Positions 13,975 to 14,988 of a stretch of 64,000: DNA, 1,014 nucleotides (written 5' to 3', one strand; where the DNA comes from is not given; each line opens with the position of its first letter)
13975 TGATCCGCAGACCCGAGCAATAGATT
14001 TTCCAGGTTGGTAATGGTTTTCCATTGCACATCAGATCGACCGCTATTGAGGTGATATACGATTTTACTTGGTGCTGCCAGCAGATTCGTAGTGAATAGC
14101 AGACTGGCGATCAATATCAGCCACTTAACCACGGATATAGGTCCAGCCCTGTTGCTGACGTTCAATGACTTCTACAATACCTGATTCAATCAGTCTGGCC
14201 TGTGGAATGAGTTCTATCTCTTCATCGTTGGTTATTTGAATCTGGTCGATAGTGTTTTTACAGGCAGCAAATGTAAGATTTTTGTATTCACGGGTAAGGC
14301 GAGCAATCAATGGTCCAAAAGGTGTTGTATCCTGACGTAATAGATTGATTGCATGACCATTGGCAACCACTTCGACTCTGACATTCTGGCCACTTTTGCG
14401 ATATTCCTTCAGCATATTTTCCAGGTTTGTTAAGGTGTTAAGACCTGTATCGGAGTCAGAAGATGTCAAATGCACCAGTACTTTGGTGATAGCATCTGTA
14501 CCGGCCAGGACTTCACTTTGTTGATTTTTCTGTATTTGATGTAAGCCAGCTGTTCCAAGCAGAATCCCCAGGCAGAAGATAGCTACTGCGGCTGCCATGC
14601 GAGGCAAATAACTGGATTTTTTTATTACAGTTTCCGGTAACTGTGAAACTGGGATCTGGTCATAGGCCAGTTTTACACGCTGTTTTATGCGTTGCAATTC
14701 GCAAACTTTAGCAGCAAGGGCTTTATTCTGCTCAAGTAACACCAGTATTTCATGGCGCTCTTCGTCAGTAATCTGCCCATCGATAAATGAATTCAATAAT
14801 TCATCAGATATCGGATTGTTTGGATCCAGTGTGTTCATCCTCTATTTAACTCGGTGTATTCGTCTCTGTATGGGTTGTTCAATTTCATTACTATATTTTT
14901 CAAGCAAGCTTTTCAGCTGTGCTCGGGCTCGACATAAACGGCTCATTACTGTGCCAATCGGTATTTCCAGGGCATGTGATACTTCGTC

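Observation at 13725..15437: Candidate new signalling system: ECF sigma controlled by an anti-sigma with a periplasmic DsrE sulfur-relay sensor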

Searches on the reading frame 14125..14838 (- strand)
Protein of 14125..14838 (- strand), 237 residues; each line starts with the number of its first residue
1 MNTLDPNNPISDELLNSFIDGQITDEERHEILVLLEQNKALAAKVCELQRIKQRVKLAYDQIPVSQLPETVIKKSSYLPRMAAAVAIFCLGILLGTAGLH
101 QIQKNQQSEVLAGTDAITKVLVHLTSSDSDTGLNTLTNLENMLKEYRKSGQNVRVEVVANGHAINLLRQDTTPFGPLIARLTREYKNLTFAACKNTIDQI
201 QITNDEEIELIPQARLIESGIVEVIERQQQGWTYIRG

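Call 3: search_protein_families(library=pfam, proteins=[window:14125-14838:-], max_evalue=1)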
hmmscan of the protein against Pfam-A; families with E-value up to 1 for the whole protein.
window:14125-14838:- (237 aa): 8 families
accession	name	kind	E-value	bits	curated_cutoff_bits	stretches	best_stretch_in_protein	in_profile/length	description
PF02635.20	DsrE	-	0.00053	20.6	22.7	1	147-235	31-114/116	DsrE/DsrF-like family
PF05552.17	MS_channel_1st_1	-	0.031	14.6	22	1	76-96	12-32/50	Mechanosensitive ion channel, conserved TM helix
PF17749.6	MIP-T3_C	-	0.063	13.8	25.8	1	125-167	108-150/154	Microtubule-binding protein MIP-T3 C-terminal region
PF13936.12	HTH_38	-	0.1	12.8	27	1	22-42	4-24/44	Helix-turn-helix domain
PF12279.13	DUF3619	-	0.17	12.7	22.2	1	53-116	50-107/130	Protein of unknown function (DUF3619)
PF13129.11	DUF3953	-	0.17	12.1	22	1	90-107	5-22/41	Protein of unknown function (DUF3953)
PF10955.13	Fin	-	0.22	12.3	23.7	0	22-47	31-56/76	Anti-sigma-F factor Fin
PF17239.7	DUF5312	-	0.29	9.9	25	0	109-156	494-545/553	Family of unknown function (DUF5312)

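Call 4: search_protein_families(library=ncbifam, proteins=[window:14125-14838:-], max_evalue=1)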
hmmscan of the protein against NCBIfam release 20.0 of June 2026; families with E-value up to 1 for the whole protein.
window:14125-14838:- (237 aa): 3 families
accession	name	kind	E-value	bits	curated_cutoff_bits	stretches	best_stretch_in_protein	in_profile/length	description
NF047992.1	RP165FamHumup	equivalog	0.0017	18.3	130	1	178-210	9-44/64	RP165 family protein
NF052375.1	antisigma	equivalog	0.0044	17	100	1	49-118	56-128/217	anti-sigma factor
TIGR04317.1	W_rSAM_matur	equivalog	0.028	13.5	380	1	82-169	79-166/349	tungsten cofactor oxidoreductase radical SAM maturase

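Call 5: find_homologous_proteins(query=window:14125-14838:-, max_evalue=0.001)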
Query window:14125-14838:- (237 aa): 96 proteins with E <= 0.001 among 1315 candidates.
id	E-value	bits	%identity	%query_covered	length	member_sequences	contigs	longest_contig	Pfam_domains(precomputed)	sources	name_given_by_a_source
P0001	1.2e-148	510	100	100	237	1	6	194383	-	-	-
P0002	5.0e-148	508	99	100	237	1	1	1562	-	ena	-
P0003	9.5e-148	507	100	100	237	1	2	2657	-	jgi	jgi:uncharacterized protein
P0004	1.7e-147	506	99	100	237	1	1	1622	-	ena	-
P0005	3.6e-146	502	98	100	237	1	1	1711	-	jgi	jgi:uncharacterized protein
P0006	9.2e-141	484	96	100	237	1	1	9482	-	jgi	jgi:uncharacterized protein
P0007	6.4e-120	416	81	100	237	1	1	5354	-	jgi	jgi:uncharacterized protein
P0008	7.5e-120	416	81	100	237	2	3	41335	-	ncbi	-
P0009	1.0e-119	416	81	100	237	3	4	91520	-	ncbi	-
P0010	9.8e-116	403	79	100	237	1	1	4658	-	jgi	jgi:uncharacterized protein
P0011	1.2e-115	402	79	100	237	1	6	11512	-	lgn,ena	-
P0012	1.2e-115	402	79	100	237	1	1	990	-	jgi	jgi:uncharacterized protein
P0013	2.7e-111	388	76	100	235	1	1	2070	PF02635.21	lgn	-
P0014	1.8e-108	379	74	100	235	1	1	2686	PF02635.21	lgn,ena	-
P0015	1.6e-107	376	76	100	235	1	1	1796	-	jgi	jgi:uncharacterized protein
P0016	8.6e-107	373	74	100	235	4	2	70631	PF02635.21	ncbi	-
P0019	2.6e-95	336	68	100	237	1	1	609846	-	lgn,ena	-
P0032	4.1e-72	260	55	100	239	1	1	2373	PF02635.21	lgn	-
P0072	5.7e-36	142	35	95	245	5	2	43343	-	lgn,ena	-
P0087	3.1e-16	78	28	95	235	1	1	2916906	-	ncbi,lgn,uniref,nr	ncbi:intracellular sulfur oxidation DsrE/DsrF family protein [Thiogranum longum]|uniref:Intracellula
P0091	6.1e-16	77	34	50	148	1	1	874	PF02635.21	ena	-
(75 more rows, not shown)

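Call 6: search_solved_structures(query=window:14125-14838:-, max_evalue=10, show_alignments=2)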
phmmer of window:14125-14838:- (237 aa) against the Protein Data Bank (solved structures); distinct sequences matched with E-value up to 10: 5.
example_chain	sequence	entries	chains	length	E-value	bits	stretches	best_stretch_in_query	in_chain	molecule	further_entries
1l1s_A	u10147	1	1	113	4.2e-11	45.9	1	119-236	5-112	hypothetical protein MTH1491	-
2pd2_A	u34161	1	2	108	5.2e-07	32.6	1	151-235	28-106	Hypothetical protein ST0148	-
8uja_A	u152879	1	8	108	0.0003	23.5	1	144-235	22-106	T33-fn10: engineered DrsE like sulfur reductase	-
4h1x_A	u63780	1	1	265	0.0078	18.9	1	111-217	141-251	Phosphate-binding protein pstS 2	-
2k1s_A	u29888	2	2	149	1.3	11.7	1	129-167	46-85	Inner membrane lipoprotein yiaD | Probable lipoprotein YiaD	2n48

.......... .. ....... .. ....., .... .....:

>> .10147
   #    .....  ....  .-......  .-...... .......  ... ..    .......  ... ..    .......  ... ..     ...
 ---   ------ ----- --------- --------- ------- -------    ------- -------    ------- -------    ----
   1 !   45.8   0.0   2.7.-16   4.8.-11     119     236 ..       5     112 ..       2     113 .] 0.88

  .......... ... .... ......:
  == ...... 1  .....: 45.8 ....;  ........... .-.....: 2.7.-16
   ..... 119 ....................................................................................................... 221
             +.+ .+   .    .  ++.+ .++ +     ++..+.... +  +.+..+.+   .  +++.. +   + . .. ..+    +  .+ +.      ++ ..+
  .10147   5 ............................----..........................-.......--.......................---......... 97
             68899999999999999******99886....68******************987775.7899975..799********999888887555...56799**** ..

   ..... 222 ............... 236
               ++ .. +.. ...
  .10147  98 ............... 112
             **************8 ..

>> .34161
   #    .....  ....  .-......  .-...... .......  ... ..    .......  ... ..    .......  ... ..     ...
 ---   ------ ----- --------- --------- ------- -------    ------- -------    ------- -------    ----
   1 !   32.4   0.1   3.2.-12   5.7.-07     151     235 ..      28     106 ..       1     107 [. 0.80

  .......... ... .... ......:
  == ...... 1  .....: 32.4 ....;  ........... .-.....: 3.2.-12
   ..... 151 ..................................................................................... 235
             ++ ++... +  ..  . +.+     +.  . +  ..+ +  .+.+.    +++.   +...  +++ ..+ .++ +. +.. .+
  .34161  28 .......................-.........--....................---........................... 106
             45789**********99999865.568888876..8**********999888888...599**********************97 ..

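Call 8: find_related_loci(query=A1, collection=genome_contigs, flank=8000)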
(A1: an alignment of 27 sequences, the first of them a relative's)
Query A1 (237 aa) in genome_contigs; peptide patterns used: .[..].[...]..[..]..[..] (x = any residue, [..] = any of these).
388 stretches matched a pattern; 342 encode a relative of the query (tblastn E <= 1e-3); the best 80 are kept; 80 distinct loci.
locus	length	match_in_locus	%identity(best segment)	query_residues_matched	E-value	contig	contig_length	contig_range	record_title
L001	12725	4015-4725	83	1-237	4e-133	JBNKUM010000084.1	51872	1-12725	MAG: Gammaproteobacteria bacterium isolate A1A2.bin.44.orig k141_1227240, whole genome shotgun sequence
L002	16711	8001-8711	81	1-237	3e-126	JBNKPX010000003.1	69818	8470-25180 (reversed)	MAG: Gammaproteobacteria bacterium isolate G1.bin.3.strict NODE_3_length_69818_cov_12.025709, whole genome shotgun seque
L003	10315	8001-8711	81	1-237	8e-125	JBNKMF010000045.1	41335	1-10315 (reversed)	MAG: Gammaproteobacteria bacterium isolate H1.bin.24.strict NODE_45_length_41335_cov_138.748000, whole genome shotgun se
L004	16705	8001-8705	74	1-237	2e-117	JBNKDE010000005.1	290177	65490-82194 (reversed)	MAG: Gammaproteobacteria bacterium isolate F1.bin.8.strict NODE_5_length_290177_cov_14.653430, whole genome shotgun sequ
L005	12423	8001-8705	74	1-237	3e-117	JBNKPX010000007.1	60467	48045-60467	MAG: Gammaproteobacteria bacterium isolate G1.bin.3.strict NODE_7_length_60467_cov_11.932125, whole genome shotgun seque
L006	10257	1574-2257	56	10-237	1e-81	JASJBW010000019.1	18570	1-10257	MAG: Gammaproteobacteria bacterium isolate MO_103.B26 MO_103.c_177, whole genome shotgun sequence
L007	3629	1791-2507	54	1-237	1e-73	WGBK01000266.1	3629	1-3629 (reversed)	MAG: Gammaproteobacteria bacterium isolate S144_22 k151_395007, whole genome shotgun sequence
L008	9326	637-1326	48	7-237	7e-70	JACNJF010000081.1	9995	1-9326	MAG: Gammaproteobacteria bacterium isolate NIOZ-UU29 NIOZ-UU_NODE_8472_length_9995_cov_17.4759, whole genome shotgun seq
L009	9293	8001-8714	55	5-237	5e-69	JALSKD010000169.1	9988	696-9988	MAG: Gammaproteobacteria bacterium isolate 354-166_metabat2_scaf2bin.138 354-166_scaffold_6721_c1, whole genome shotgun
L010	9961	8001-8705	48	1-237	8e-67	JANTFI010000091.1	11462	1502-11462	MAG: Gammaproteobacteria bacterium isolate bin100104 c_000000006134, whole genome shotgun sequence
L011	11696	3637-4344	54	2-237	7e-70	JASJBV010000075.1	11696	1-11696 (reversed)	MAG: Gammaproteobacteria bacterium isolate MO_103.B18 MO_103.c_763, whole genome shotgun sequence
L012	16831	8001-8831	34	1-236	7e-46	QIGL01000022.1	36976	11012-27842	MAG: Acidiferrobacteraceae bacterium isolate SZUA-150 Ga0063293_10001815, whole genome shotgun sequence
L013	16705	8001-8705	35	12-236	3e-45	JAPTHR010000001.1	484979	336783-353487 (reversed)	Gammaproteobacteria bacterium Milos-ODIII6 c1, whole genome shotgun sequence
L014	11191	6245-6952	35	11-236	1e-43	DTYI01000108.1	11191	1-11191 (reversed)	MAG TPA_asm: Thiotrichales bacterium isolate UWMA-0217 k99_1898865, whole genome shotgun sequence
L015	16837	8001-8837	34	2-236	3e-43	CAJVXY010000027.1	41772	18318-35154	MAG TPA_asm: uncultured Acidiferrobacteraceae bacterium isolate DRR093004_bin.13_MetaBAT_v2.12.1_MAG genome assembly, co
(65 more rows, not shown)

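Call 21: find_encoding_contigs(protein=P0001, flank=10000, max_places=3)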
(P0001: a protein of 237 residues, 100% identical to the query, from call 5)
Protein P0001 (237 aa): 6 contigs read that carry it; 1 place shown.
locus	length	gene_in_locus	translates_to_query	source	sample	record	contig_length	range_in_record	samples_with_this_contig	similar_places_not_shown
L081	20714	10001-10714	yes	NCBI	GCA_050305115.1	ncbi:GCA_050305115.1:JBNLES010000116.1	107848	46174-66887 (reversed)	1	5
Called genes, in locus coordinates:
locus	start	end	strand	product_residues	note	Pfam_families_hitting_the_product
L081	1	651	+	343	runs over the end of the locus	PF03116:NQR2_RnfD_RnfE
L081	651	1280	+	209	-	PF04205:FMN_bind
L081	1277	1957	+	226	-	PF02508:Rnf-Nqr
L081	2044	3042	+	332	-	PF12974:Phosphonate-bd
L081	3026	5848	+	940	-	PF08448:PAS_4 (faint), PF00672:HAMP, PF00989:PAS, PF08447:PAS_3 (weak), PF13426:PAS_9, PF00990:GGDEF, PF00563:EAL, PF13682:CZB, +1 more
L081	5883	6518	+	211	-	PF00730:HhH-GPD, PF00633:HHH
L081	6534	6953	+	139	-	PF08897:DUF1841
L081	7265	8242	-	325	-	PF17131:TP_0789-like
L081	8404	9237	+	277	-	PF02749:QRPTase_N, PF01729:QRPTase_C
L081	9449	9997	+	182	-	PF04542:Sigma70_r2, PF08281:Sigma70_r4_2, PF04545:Sigma70_r4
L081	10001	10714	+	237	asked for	-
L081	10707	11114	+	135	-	-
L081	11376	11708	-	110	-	PF04892:VanZ-LLP1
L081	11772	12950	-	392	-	PF00266:Aminotran_5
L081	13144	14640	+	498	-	PF01565:FAD_binding_4, PF02913:FAD-oxidase_C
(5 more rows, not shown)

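Call 22: predict_structure(alignment_id=A1)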
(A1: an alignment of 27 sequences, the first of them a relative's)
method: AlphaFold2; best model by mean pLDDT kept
length: 237 residues; sequences in the alignment: 27
mean_pLDDT: 84.7   pTM: 0.52
mean pLDDT of the five models: 84.7, 83.3, 83.0, 82.0, 80.9
residues with pLDDT >= 90: 157; 70-90: 39; 50-70: 23; < 50: 18
segments of 3 or more residues with pLDDT < 50: 1-5, 103-114
pLDDT, mean of each block of 10 residues (from residue 1): 51 91 92 92 93 91 66 59 83 68 44 71 94 95 96 96 94 95 97 95 94 95 91 93
secondary structure, 60 per line:
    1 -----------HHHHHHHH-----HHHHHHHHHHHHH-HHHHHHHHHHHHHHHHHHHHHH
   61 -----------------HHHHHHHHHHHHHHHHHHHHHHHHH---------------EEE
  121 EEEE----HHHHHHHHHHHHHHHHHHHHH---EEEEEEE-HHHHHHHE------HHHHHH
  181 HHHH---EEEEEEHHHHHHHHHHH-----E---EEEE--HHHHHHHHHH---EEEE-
elements in order: H12-19 H25-37 H39-60 H78-102 E118-124 H129-149 E153-159 H161-167 H175-184 E188-193 H194-204 E214-217 H220-229 E233-236

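Call 27: fold_search(model_id=the predicted structure, library=pdb)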
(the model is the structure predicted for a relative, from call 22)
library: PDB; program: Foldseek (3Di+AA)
matches with E <= 10: 1276; with E <= 0.001: 5
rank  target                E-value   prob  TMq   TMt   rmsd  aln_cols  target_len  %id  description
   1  1l1s                  8.4e-10  1.00  0.44  0.91   2.7       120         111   28  Structure of Protein of Unknown Function MTH1491 from Methanobacterium thermoautotrophicum (released 2002-05-29)
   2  2pd2_A                1.1e-07  1.00  0.42  0.89   2.8       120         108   26  Crystal structure of (ST0148) conserved hypothetical from Sulfolobus Tokodaii Strain7 (released 2007-10-02)
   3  8uja_A                1.8e-06  1.00  0.42  0.87   2.4       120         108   25  T33-fn10 - Designed Tetrahedral Protein Cage Using Fragment-based Hydrogen Bond Networks (released 2024-03-06)
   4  2hy5_A                5.8e-05  1.00  0.36  0.60   4.1       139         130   16  Crystal structure of DsrEFH (released 2006-09-19)
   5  1jx7_A                3.5e-04  1.00  0.37  0.68   3.9       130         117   17  Crystal structure of ychN protein from E.coli (released 2002-09-07)
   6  2fb6                  2.4e-03  1.00  0.38  0.71   5.1       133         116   17  Structure of Conserved Protein of Unknown Function BT1422 from Bacteroides thetaiotaomicron (released 2006-01-24)
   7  2hy5_B                6.3e-03  0.98  0.30  0.49   9.9       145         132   14  Crystal structure of DsrEFH (released 2006-09-19)
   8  2hy5_C                1.3e-02  1.00  0.29  0.62   5.9       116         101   10  Crystal structure of DsrEFH (released 2006-09-19)
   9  4y7j_C                1.4e-02  0.33  0.15  0.15  19.8       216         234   12  Structure of an archaeal mechanosensitive channel in expanded state (released 2015-08-26)
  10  4b31_B                2.6e-02  0.63  0.20  0.09   9.2       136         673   18  Probing the active center of catalase-phenol oxidase from Scytalidium thermophilum (released 2013-04-10)
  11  4b5k_B                2.6e-02  0.54  0.19  0.09   9.6       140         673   18  Probing the active center of catalase-phenol oxidase from Scytalidium thermophilum (released 2013-04-10)
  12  3kcn_B                3.5e-02  0.57  0.21  0.31   8.6       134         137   12  The crystal structure of adenylate cyclase from Rhodopirellula baltica (released 2009-11-17)
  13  9bhe_B                3.5e-02  0.57  0.22  0.17  10.2       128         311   12  Salmonella undecaprenyl-phosphate 4-deoxy-4-formamido-L-arabinose transferase (ArnC) bound to UDP (released 2025-02-12)
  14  3mc3                  3.8e-02  0.90  0.29  0.49   6.8       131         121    8  Crystal structure of DsrE/DsrF-like family protein (NP_342589.1) from SULFOLOBUS SOLFATARICUS at 1.49 A resolution (released 2010-05-19)
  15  5ekp_A                4.3e-02  0.63  0.23  0.20   9.8       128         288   11  Structure of the polyisoprenyl-phosphate glycosyltransferase GtrB (WT) (released 2016-01-06)
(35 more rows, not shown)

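Call 42: find_encoding_contigs(protein=P0087, flank=10000, max_places=1)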
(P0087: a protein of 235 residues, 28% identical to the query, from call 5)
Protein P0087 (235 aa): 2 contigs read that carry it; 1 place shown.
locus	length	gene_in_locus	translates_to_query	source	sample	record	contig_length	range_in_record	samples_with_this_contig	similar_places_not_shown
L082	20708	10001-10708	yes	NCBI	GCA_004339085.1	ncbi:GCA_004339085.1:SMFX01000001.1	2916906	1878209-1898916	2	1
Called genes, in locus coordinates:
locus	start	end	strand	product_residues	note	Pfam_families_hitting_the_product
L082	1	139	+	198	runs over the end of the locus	PF03100:CcmE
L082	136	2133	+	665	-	PF01578:Cytochrom_C_asm, PF16327:CcmF_C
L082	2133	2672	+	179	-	PF00578:AhpC-TSA, PF08534:Redoxin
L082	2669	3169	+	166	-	PF03918:CcmH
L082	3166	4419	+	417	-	PF14559:TPR_19 (faint), PF23914:TPR_CcmH_CycH, PF07719:TPR_2 (faint), PF23892:Ig_CycH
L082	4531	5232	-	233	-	-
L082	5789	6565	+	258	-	-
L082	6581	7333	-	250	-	-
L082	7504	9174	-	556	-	-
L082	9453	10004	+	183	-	PF04542:Sigma70_r2, PF22029:PhyR_sigma2 (weak), PF08281:Sigma70_r4_2, PF04545:Sigma70_r4 (weak)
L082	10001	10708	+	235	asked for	-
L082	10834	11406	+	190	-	PF13511:DUF4124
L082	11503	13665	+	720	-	PF00916:Sulfate_transp, PF01740:STAS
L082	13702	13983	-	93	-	PF11373:DUF3175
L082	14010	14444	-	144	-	PF10116:Host_attach, PF18856:baeRF_family12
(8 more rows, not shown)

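Call 43: find_encoding_contigs(protein=P0072, flank=10000, max_places=1)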
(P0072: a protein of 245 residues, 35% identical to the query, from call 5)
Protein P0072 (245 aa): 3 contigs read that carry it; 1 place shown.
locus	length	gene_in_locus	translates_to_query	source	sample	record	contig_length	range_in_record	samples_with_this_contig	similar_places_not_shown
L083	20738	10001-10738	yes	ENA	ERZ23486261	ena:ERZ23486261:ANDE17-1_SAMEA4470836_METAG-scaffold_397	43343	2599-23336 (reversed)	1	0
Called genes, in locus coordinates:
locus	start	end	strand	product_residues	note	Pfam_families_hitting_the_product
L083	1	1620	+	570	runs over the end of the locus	PF00481:PP2C (faint), PF13672:PP2C_2, PF00069:Pkinase, PF07714:PK_Tyr_Ser-Thr, PF01636:APH (faint)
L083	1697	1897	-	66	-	-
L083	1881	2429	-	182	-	PF09970:DUF2204 (faint), PF19502:DUF6036 (faint)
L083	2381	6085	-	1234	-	PF02574:S-methyl_trans, PF00809:Pterin_bind, PF02607:B12-binding_2, PF02310:B12-binding, PF02965:Met_synt_B12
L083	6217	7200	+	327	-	PF00535:Glycos_transf_2 (weak), PF13641:Glyco_tranf_2_3 (faint), PF13632:Glyco_trans_2_3 (weak)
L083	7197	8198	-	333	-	PF00535:Glycos_transf_2, PF13632:Glyco_trans_2_3 (weak)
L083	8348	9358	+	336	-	PF12849:PBP_like_2, PF13531:SBP_bac_11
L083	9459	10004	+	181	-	PF04542:Sigma70_r2, PF04545:Sigma70_r4, PF08281:Sigma70_r4_2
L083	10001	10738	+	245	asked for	-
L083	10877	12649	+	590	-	PF13522:GATase_6, PF13537:GATase_7, PF00733:Asn_synthase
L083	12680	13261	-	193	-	PF01569:PAP2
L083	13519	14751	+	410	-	-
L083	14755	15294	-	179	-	-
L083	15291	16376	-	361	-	PF01073:3Beta_HSD, PF01370:Epimerase, PF02719:Polysacc_synt_2, PF04321:RmlD_sub_bind (weak), PF05368:NmrA, PF16363:GDP_Man_Dehyd, PF13460:NAD_binding_10, PF07993:NAD_binding_4 (weak)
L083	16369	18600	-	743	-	PF04015:DUF362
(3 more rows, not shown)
